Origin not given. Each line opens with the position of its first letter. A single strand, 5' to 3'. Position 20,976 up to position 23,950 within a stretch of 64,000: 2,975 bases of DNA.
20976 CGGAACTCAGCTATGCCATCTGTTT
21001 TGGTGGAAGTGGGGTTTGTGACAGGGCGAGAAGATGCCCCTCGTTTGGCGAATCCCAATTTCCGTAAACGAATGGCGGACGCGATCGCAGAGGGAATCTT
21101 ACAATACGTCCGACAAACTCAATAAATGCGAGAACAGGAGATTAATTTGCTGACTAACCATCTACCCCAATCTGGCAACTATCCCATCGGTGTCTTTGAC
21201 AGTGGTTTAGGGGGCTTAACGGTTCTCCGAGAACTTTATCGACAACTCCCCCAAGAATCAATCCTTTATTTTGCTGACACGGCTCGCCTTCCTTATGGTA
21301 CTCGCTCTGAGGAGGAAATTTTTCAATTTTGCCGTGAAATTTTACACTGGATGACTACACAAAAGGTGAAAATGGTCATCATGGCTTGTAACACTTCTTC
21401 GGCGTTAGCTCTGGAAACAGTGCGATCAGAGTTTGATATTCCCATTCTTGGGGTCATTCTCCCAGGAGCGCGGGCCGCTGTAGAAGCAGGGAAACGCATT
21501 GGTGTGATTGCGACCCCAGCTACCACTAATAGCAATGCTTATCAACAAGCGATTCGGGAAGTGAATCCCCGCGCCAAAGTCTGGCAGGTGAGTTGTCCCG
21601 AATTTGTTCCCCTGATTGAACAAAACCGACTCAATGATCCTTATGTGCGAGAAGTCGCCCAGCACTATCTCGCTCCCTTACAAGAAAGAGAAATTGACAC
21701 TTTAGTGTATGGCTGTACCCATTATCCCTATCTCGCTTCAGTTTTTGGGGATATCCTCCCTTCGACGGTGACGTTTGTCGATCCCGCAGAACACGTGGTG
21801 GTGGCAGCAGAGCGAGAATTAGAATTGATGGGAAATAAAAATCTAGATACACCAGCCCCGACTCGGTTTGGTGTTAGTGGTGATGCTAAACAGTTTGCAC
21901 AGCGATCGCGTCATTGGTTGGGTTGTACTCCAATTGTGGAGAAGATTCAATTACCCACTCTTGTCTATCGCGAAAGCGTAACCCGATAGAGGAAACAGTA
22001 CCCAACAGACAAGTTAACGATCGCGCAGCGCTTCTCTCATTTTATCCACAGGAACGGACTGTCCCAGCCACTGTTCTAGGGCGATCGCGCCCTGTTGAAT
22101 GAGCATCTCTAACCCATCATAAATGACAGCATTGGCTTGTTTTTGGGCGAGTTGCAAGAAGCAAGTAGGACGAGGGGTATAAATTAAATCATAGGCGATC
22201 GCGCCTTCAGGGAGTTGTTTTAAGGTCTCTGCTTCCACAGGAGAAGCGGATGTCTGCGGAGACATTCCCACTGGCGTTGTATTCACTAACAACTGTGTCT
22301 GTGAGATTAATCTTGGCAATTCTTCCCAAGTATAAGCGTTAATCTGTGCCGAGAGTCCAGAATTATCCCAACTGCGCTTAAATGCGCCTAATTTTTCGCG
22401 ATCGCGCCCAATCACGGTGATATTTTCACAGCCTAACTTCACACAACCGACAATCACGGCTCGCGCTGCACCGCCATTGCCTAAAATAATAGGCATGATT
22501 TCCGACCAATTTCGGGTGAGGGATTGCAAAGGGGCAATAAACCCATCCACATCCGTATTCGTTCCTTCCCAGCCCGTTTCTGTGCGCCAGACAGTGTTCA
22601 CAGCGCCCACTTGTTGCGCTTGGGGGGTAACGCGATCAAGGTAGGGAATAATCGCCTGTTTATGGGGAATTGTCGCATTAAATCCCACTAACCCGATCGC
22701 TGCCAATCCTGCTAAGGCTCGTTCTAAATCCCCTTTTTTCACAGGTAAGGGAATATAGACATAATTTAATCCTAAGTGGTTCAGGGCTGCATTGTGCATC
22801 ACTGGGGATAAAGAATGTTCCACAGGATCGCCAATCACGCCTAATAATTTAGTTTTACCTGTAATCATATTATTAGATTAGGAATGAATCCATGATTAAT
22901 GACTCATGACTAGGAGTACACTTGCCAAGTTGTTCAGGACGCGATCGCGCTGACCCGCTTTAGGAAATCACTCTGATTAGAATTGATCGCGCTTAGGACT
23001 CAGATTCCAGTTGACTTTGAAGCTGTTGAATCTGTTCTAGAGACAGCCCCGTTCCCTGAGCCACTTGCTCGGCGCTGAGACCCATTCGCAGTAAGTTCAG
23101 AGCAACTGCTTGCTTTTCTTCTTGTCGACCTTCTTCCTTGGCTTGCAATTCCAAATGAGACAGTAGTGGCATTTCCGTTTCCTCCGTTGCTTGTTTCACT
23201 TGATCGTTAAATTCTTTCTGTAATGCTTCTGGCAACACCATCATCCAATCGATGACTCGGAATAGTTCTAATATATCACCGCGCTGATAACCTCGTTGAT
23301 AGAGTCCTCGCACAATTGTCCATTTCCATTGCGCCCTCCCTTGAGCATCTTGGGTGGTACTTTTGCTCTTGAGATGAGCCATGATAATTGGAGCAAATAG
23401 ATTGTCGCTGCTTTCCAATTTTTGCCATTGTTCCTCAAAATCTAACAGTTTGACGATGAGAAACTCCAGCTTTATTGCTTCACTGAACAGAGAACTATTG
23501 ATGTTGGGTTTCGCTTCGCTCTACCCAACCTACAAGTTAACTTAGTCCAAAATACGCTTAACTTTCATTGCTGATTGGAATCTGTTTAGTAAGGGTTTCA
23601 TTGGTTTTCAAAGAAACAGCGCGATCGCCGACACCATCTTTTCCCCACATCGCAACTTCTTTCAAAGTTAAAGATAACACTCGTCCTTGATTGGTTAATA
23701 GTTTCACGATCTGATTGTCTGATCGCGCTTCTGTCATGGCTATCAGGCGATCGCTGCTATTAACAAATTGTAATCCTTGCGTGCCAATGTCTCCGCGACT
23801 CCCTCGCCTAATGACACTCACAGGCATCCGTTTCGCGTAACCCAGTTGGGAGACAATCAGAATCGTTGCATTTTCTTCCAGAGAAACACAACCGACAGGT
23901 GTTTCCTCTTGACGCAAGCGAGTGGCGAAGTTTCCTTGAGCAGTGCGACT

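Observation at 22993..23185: Truncated Rpn-like gene keeps an internal SD-led 59-aa C-terminal ORF: possible orphan antitoxin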

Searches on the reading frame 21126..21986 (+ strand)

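Call 73: search_protein_families(library=ncbifam, proteins=[window:21126-21986:+], max_evalue=1e-10)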
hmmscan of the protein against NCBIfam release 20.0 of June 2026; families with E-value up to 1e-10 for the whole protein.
window:21126-21986:+ (287 aa): 4 families
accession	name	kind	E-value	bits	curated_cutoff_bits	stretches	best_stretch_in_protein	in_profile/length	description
TIGR00067.1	glut_race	equivalog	5.4e-84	281.5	146.65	1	21-265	1-249/251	glutamate racemase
NF002035.0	PRK00865.1-3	equivalog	5e-78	262.4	328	1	18-276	3-265/267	glutamate racemase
NF002034.1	PRK00865.1-1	equivalog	1.5e-31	109.6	408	1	23-223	3-207/260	glutamate racemase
NF052483.1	racemase_CuyB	equivalog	6.1e-14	52.5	190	1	76-226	67-219/225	cysteate racemase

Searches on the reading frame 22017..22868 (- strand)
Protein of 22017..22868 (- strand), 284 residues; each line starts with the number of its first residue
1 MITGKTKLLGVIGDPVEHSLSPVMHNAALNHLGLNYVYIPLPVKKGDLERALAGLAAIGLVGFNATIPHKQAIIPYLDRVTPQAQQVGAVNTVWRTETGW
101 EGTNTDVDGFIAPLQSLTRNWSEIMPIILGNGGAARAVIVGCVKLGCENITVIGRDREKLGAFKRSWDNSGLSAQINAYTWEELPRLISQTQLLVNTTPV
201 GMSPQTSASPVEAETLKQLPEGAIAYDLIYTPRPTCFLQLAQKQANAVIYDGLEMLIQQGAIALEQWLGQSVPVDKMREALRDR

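Call 73: search_protein_families(library=ncbifam, proteins=[window:22017-22868:-], max_evalue=1e-10)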
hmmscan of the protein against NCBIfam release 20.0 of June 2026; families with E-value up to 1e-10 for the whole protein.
window:22017-22868:- (284 aa): 17 families
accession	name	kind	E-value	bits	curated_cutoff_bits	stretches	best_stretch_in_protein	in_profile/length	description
NF001314.0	PRK00258.2-2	equivalog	1.4e-127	424.7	248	1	1-283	2-286/290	shikimate dehydrogenase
NF001312.0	PRK00258.1-4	equivalog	6.3e-65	219.3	295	1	4-277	7-273/285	shikimate dehydrogenase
TIGR00507.1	aroE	equivalog_domain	8.9e-65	218.5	200.2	1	7-283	1-267/270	shikimate dehydrogenase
NF001319.0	PRK00258.3-3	equivalog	8.4e-64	215.3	252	1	2-281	2-270/279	shikimate dehydrogenase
NF001311.0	PRK00258.1-3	equivalog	2.7e-59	200.6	235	1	10-282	9-270/279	shikimate dehydrogenase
NF001313.0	PRK00258.2-1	equivalog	4.1e-57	193.9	431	1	2-282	5-287/290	shikimate dehydrogenase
NF001315.0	PRK00258.2-4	equivalog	2.5e-55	187.7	413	1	2-282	3-280/284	shikimate dehydrogenase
NF001322.0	PRK00258.3-6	equivalog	4.2e-53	180.4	285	1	6-279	5-261/272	shikimate dehydrogenase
NF009200.0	PRK12548.1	subfamily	1.1e-47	162.9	432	1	2-280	5-286/289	shikimate dehydrogenase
NF001316.0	PRK00258.2-5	equivalog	3.3e-47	161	247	1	7-282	2-258/263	shikimate dehydrogenase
NF001310.0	PRK00258.1-2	equivalog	7.4e-44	150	221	1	10-283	6-274/279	shikimate dehydrogenase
TIGR01809.1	Shik-DH-AROM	equivalog_domain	1.2e-43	149.3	196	1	7-281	6-282/282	shikimate dehydrogenase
NF009201.0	PRK12549.1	subfamily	3.6e-43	147.8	235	1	5-281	6-280/286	shikimate dehydrogenase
NF009390.0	PRK12749.1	equivalog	4e-36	124.9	349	1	2-280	3-283/288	quinate/shikimate dehydrogenase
NF009202.0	PRK12550.1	equivalog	7.1e-29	100.9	306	1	24-269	26-255/272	shikimate 5-dehydrogenase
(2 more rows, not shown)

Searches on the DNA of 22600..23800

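Call 101: search_rna_families(source=window, start=22600, end=23800, threshold=evalue, max_evalue=1)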
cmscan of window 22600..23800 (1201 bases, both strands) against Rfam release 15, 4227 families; matches with E-value up to 1: 0.
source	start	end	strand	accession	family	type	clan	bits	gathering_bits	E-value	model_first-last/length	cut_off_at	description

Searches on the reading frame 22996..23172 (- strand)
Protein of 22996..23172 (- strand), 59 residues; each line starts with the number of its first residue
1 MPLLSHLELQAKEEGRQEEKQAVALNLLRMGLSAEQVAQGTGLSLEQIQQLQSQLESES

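Call 4: search_protein_families(library=pfam, proteins=[window:22996-23172:-], max_evalue=1)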
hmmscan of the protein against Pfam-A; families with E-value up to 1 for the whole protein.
window:22996-23172:- (59 aa): 6 families
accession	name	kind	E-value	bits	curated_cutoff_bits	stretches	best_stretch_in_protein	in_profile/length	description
PF10975.14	DUF2802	-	0.02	15.5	33.5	1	21-45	33-57/68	Protein of unknown function (DUF2802)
PF11268.13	DUF3071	-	0.031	14.9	26.9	1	27-57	64-94/168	Protein of unknown function (DUF3071)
PF13413.12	HTH_25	-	0.031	14.5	24.6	1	29-51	8-30/62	Helix-turn-helix domain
PF04545.22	Sigma70_r4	-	0.04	13.9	24.1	1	19-53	9-42/50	Sigma-70, region 4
PF02796.21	HTH_7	-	0.089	13.4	23.8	1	17-48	7-38/45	Helix-turn-helix domain of resolvase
PF04255.20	DUF433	-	0.1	12.9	23.6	1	25-50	25-51/56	Protein of unknown function (DUF433)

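Call 5: search_protein_families(library=ncbifam, proteins=[window:22996-23172:-], max_evalue=1)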
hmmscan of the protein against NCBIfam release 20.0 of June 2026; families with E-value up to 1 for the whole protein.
window:22996-23172:- (59 aa): 4 families
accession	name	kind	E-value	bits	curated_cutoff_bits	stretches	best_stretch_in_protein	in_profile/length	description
TIGR01784.1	T_den_put_tspse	subfamily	3.4e-08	33.6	52.1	1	8-51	230-273/273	Rpn family recombination-promoting nuclease/putative transposase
NF047948.1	male_kill_WMK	equivalog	0.0034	16.9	300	1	12-49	113-151/300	WO male-killing family protein Wmk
NF042931.1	SAG1386_EF1546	equivalog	0.065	13.3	80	1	13-55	99-141/158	SAG1386/EF1546 family surface-associated protein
NF033919.1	PA2779_fam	subfamily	0.17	12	40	1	19-57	49-88/123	PA2779 family protein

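Call 39: search_solved_structures(query=window:22996-23172:-, max_evalue=10, show_alignments=2)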
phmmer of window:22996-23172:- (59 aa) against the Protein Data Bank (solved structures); distinct sequences matched with E-value up to 10: 3.
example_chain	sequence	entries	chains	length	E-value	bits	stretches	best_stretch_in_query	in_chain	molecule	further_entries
8vd6_A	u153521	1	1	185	1.7e-10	43.5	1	16-54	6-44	CAP REPEAT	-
8bny_A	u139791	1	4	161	1.3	12.9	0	29-52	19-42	Immunity repressor protein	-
2x48_A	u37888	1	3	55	1.4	12.8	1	17-50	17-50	CAG38821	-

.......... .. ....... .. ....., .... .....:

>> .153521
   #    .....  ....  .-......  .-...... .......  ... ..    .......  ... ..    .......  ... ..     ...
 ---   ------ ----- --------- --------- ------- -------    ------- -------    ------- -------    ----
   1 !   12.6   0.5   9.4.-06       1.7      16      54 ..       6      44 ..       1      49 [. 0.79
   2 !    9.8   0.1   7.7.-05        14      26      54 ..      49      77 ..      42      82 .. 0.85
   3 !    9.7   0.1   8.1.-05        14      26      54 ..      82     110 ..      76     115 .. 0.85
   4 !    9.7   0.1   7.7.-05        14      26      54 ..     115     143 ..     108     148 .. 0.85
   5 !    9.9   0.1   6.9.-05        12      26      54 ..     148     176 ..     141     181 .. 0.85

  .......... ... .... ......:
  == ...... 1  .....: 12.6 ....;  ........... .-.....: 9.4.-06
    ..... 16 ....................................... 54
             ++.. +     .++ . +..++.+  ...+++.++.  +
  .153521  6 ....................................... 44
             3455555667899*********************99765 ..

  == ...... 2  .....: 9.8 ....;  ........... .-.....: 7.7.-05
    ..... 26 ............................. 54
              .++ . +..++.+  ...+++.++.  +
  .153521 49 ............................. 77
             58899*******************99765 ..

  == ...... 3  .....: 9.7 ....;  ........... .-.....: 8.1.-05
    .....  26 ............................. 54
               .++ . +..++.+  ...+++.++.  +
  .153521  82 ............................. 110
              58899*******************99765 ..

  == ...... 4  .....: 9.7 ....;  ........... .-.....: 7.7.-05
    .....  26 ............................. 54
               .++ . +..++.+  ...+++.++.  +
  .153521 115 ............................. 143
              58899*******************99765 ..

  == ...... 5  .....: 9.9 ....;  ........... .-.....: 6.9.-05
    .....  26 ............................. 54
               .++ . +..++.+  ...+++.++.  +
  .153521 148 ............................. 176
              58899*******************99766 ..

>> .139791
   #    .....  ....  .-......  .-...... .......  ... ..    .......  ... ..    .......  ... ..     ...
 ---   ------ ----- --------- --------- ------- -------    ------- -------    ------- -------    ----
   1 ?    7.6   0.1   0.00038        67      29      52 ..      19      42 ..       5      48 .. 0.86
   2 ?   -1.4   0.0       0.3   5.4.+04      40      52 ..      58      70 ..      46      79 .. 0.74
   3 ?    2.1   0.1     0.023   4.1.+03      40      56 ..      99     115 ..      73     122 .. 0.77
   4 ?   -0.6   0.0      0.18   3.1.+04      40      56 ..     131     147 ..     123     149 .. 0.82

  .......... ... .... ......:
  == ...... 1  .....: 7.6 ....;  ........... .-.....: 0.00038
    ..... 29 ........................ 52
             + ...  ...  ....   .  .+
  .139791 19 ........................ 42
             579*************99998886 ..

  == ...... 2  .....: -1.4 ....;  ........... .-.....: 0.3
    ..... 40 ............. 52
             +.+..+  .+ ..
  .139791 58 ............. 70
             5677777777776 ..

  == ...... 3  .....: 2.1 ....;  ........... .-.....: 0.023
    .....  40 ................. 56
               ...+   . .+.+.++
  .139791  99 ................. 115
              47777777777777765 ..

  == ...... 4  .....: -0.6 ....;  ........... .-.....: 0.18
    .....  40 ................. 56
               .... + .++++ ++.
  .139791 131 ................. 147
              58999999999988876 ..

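Call 64: predict_structure(alignment_id=A1)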
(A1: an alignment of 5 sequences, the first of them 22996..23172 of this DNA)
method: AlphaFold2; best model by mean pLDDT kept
length: 59 residues; sequences in the alignment: 5
mean_pLDDT: 82.9   pTM: 0.61
mean pLDDT of the five models: 82.9, 81.0, 77.9, 76.6, 73.7
residues with pLDDT >= 90: 25; 70-90: 22; 50-70: 11; < 50: 1
segments of 3 or more residues with pLDDT < 50: none
pLDDT, mean of each block of 10 residues (from residue 1): 61 80 91 92 92 83
secondary structure, 60 per line:
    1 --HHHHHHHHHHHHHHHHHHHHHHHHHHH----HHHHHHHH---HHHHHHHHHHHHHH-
elements in order: H3-29 H34-41 H45-58

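Call 67: fold_search(model_id=the predicted structure, library=pdb)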
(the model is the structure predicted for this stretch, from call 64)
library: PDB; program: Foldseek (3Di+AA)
matches with E <= 10: 451; with E <= 0.001: 0
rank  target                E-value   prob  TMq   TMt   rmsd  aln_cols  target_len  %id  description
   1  2x48_A                3.6e-01  0.98  0.56  0.61   1.2        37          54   24  ORF 55 from Sulfolobus islandicus rudivirus 1 (released 2010-07-21)
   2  2lvs_MODEL_1_A        6.1e-01  0.96  0.60  0.35   1.3        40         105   15  NMR solution structure of a CRISPR repeat binding protein (released 2013-01-23)
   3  7bhy_C                9.8e-01  0.60  0.49  0.51   4.0        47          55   15  DNA-binding domain of DeoR in complex with the DNA operator (released 2021-11-10)
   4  4hob_C                1.0e+00  0.82  0.56  0.50   2.3        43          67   21  The crystal structure of the Zalpha domain from Cyprinid Herpes virus 3 (released 2013-09-11)
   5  3c57_B                1.0e+00  0.77  0.53  0.62   2.4        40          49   25  Crystal Structure of the Mycobacterium tuberculosis Hypoxic Response Regulator DosR C-terminal Domain Crystal Form II (released 2008-04-22)
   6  8d8k_6                1.1e+00  0.60  0.49  0.14   2.9        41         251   29  Yeast mitochondrial small subunit assembly intermediate (State 2) (released 2022-12-21)
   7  7th0                  1.4e+00  0.77  0.61  0.77   3.0        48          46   27  Escherichia coli RpnA-S (released 2023-03-29)
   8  4zmr_A                1.4e+00  0.77  0.54  0.18   2.1        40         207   25  Structural characterization of the full-length response regulator spr1814 in complex with a phosphate analogue reveals (released 2016-04-27)
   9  7bhy_A                1.4e+00  0.51  0.50  0.51   3.0        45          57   18  DNA-binding domain of DeoR in complex with the DNA operator (released 2021-11-10)
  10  4ev0_A                1.4e+00  0.33  0.47  0.17   4.9        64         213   26  Crystal Structure of Thermus thermophilus Catabolite Activator Protein (released 2012-06-20)
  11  3kor_B                1.5e+00  0.89  0.68  0.41   1.1        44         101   16  Crystal structure of a putative Trp repressor from Staphylococcus aureus (released 2010-11-17)
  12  4l9j_A                1.5e+00  0.35  0.53  0.28   5.0        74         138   16  Crystal structure of S. aureus MepR in DNA-binding conformation (released 2013-09-11)
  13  5af3_B                1.6e+00  0.69  0.48  0.14   1.2        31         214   29  X-RAY CRYSTAL STRUCTURE OF RV2018 FROM MYCOBACTERIUM TUBERCULOSIS (released 2016-01-27)
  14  1zlj_D                1.6e+00  0.66  0.51  0.47   2.0        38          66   26  Crystal Structure of the Mycobacterium tuberculosis Hypoxic Response Regulator DosR C-terminal Domain (released 2006-01-31)
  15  5ey0_B                1.6e+00  0.21  0.40  0.11  11.4        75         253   20  Crystal structure of CodY from Staphylococcus aureus with GTP and Ile (released 2016-09-14)
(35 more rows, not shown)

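Call 93: search_protein_representatives(protein=window:22996-23172:-)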
Query: 59 residues. Proteins with E-value up to 0.001 (for the whole library): 468; up to 1e-10: 5; up to 1e-30: 0. The best 150 are listed.
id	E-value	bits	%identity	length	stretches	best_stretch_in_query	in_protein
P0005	1.9e-16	74.3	32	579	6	14-58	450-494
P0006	1.0e-14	68.9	33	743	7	19-53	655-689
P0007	3.0e-13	64.4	46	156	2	10-51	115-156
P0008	2.0e-11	58.7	51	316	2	14-53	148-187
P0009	4.2e-11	57.7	68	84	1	1-57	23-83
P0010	5.4e-10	54.3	40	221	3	12-57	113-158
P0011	1.6e-09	52.9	39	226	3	13-52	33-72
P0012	2.0e-09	52.5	65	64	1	11-53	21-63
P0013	2.0e-09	52.5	60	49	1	11-57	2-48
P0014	5.4e-09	51.2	59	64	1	8-53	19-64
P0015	6.1e-09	51.1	38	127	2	10-52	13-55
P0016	1.2e-08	50.2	41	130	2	10-49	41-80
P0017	1.3e-08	50.0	46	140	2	18-57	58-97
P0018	1.9e-08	49.5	57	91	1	9-57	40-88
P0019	2.0e-08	49.4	60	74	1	10-56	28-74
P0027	1.6e-07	46.7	55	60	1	10-56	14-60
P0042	6.2e-07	44.9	44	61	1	1-57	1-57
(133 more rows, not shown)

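Call 95: find_encoding_contigs(protein=P0009, flank=3000, max_places=4)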
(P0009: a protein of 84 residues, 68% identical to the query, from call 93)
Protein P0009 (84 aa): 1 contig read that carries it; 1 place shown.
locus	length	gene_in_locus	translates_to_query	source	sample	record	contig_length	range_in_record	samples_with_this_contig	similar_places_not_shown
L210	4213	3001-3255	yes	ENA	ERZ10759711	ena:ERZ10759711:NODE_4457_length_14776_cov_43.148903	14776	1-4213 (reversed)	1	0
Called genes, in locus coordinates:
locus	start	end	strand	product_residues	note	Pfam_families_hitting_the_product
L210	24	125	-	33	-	-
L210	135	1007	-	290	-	PF01048:PNP_UDP_1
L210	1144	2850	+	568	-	PF20446:ABC_N, PF09818:ABC_ATPase, PF21117:MRB1590_C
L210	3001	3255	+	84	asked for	PF27070:HTH_Rpn_C (weak)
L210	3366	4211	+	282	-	?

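Call 96: search_protein_families(library=ncbifam, proteins=[L210:3366-4211:+, L210:3001-3252:+], max_evalue=0.01)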
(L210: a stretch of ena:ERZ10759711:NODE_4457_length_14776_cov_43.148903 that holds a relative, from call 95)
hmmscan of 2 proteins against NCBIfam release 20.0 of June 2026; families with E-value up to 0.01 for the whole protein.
L210:3366-4211:+ (282 aa): 1 family
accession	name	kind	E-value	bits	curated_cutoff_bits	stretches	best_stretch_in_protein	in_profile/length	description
TIGR01784.1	T_den_put_tspse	subfamily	9.4e-05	22.4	52.1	1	230-279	197-246/273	Rpn family recombination-promoting nuclease/putative transposase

L210:3001-3252:+ (84 aa): 2 families
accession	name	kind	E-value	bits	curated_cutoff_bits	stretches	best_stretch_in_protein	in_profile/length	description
TIGR01784.1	T_den_put_tspse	subfamily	3.5e-10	40.2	52.1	1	12-77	204-273/273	Rpn family recombination-promoting nuclease/putative transposase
NF047948.1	male_kill_WMK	equivalog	0.0027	17.2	300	1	9-72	241-300/300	WO male-killing family protein Wmk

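Call 97: find_encoding_contigs(protein=P0042, flank=3000, max_places=4)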
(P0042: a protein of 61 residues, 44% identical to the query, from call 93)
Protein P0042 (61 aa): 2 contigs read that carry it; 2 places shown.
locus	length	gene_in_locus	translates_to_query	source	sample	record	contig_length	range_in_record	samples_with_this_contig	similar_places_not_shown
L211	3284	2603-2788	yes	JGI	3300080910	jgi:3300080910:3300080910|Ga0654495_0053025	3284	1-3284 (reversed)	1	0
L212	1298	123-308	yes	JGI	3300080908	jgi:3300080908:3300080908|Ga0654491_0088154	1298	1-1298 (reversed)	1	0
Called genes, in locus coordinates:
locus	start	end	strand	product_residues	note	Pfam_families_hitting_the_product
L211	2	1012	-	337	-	?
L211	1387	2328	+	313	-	-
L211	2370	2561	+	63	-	PF27070:HTH_Rpn_C (weak)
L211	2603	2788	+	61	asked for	PF27070:HTH_Rpn_C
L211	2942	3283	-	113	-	?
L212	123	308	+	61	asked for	PF27070:HTH_Rpn_C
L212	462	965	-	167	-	-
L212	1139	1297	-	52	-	?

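Call 98: find_encoding_contigs(protein=P0027, flank=3000, max_places=4)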
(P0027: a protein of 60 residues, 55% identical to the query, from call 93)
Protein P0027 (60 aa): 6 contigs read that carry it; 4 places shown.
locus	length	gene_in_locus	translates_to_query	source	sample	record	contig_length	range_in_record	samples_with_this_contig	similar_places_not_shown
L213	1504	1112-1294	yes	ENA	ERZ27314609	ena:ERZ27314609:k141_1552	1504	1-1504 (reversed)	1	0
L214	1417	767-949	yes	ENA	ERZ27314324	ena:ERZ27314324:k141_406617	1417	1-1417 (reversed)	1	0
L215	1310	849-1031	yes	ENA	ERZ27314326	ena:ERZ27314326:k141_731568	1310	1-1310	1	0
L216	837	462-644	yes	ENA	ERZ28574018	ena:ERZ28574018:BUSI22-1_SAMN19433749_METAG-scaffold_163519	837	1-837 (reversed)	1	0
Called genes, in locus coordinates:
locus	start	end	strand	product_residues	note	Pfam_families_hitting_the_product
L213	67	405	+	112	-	PF21814:DUF6883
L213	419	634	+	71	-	PF16277:DUF4926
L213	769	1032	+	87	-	-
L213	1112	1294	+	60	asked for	PF27070:HTH_Rpn_C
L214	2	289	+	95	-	?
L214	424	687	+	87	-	-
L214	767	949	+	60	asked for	PF27070:HTH_Rpn_C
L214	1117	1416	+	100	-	?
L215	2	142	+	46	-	?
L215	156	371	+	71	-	PF16277:DUF4926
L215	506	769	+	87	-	-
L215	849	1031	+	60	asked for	PF27070:HTH_Rpn_C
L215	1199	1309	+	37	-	?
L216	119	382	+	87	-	-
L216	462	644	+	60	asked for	PF27070:HTH_Rpn_C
